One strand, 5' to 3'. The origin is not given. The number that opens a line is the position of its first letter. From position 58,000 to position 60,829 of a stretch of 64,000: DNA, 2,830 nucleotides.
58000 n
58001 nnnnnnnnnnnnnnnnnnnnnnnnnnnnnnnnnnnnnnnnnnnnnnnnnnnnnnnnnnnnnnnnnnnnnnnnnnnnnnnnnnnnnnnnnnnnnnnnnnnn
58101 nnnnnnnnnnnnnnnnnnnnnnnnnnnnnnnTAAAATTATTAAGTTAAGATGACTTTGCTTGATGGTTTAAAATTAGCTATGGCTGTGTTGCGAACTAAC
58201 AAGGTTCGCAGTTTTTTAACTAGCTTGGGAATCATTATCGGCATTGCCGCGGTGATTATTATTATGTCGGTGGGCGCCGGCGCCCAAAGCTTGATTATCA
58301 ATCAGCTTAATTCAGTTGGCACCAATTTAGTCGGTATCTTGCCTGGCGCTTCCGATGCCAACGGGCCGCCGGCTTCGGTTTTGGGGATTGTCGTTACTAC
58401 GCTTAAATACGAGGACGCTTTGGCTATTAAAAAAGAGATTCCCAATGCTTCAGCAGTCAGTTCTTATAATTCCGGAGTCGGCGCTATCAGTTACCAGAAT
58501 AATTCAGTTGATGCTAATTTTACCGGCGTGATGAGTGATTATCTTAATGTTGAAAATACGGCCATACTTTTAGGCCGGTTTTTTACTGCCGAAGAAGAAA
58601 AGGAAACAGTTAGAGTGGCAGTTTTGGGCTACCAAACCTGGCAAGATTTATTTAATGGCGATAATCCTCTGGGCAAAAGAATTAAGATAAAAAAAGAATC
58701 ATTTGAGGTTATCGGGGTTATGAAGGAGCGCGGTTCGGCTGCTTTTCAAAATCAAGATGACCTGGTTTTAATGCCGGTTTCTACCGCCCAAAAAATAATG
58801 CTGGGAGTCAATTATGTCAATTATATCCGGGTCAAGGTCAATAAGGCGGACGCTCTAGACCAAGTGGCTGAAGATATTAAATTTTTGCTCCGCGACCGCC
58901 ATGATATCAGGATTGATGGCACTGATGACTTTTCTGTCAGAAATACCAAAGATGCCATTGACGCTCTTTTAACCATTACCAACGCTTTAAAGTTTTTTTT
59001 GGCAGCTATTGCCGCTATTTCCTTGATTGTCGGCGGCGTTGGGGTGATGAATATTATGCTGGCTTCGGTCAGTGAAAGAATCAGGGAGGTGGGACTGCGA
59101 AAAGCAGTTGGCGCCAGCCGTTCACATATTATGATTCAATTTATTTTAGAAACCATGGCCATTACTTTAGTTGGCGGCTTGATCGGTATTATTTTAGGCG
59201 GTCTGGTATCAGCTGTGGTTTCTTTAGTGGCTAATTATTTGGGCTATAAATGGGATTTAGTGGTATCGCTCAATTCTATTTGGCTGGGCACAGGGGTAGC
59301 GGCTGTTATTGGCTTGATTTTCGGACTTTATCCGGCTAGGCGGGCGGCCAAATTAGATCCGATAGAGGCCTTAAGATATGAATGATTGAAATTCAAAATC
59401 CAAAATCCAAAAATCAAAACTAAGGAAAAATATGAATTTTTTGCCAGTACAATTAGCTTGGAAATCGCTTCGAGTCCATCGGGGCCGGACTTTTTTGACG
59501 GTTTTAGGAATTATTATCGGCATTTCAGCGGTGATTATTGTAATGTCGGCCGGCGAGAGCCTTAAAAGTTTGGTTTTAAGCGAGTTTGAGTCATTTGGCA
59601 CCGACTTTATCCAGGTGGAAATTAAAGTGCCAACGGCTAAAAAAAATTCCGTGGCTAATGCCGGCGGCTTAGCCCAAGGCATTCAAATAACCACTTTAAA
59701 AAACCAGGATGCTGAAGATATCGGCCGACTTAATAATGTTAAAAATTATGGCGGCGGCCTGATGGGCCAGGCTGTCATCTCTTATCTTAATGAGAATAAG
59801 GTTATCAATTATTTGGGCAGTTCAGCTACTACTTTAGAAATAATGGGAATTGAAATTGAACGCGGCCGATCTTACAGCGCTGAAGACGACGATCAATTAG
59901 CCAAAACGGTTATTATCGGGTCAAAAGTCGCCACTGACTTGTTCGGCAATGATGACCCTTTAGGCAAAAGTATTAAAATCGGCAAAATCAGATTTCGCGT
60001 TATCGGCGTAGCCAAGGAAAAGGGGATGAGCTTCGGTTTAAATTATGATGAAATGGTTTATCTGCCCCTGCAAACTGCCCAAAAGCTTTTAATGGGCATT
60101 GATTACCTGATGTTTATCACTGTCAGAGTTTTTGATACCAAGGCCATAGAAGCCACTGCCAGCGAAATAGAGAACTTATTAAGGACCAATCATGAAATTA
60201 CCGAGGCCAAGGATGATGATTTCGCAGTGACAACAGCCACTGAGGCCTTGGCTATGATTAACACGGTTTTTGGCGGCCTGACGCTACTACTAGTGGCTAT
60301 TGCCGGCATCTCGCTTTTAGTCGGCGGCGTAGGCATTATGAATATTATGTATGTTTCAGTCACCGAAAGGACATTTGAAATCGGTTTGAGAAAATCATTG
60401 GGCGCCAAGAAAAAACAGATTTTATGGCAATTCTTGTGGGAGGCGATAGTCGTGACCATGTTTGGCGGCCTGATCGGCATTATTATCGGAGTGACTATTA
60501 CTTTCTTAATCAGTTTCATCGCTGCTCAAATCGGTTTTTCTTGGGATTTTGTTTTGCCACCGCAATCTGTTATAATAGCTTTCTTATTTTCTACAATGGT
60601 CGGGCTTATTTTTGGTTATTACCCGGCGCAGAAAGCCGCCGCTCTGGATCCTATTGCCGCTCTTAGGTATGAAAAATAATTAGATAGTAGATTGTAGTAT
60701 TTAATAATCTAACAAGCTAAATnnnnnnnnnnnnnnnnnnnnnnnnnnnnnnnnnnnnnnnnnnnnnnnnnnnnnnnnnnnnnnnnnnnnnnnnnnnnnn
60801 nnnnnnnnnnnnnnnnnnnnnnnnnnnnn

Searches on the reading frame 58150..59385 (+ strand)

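Call 66: search_protein_families(library=pfam, proteins=[window:58150-59385:+], max_evalue=0.00001)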
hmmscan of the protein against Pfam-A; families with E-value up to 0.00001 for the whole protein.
window:58150-59385:+ (411 aa): 2 families
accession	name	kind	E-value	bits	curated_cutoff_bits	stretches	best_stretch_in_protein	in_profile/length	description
PF12704.14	MacB_PCD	-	2.5e-46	159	27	1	21-244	1-205/207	MacB-like periplasmic core domain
PF02687.27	FtsX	-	2.2e-22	79.8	25.5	1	286-404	2-120/120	FtsX-like permease C-terminal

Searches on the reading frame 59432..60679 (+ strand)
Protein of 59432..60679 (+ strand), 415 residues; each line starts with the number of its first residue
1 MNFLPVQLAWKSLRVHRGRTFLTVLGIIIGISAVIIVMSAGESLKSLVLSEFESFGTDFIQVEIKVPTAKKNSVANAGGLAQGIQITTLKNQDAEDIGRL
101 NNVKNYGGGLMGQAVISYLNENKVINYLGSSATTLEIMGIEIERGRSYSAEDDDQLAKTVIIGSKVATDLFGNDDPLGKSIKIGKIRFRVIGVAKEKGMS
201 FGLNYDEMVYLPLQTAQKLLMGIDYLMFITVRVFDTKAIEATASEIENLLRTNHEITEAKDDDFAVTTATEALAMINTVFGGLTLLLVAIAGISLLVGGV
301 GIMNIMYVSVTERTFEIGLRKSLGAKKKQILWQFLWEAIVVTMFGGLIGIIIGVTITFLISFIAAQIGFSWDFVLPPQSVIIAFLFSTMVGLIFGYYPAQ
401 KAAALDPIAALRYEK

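Call 66: search_protein_families(library=pfam, proteins=[window:59432-60679:+], max_evalue=0.00001)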
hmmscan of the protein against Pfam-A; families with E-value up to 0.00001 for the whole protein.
window:59432-60679:+ (415 aa): 2 families
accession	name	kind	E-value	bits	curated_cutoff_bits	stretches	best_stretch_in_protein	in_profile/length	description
PF12704.14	MacB_PCD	-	2e-38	133.2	27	1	20-248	1-206/207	MacB-like periplasmic core domain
PF02687.27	FtsX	-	1.5e-22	80.3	25.5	1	289-406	2-119/120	FtsX-like permease C-terminal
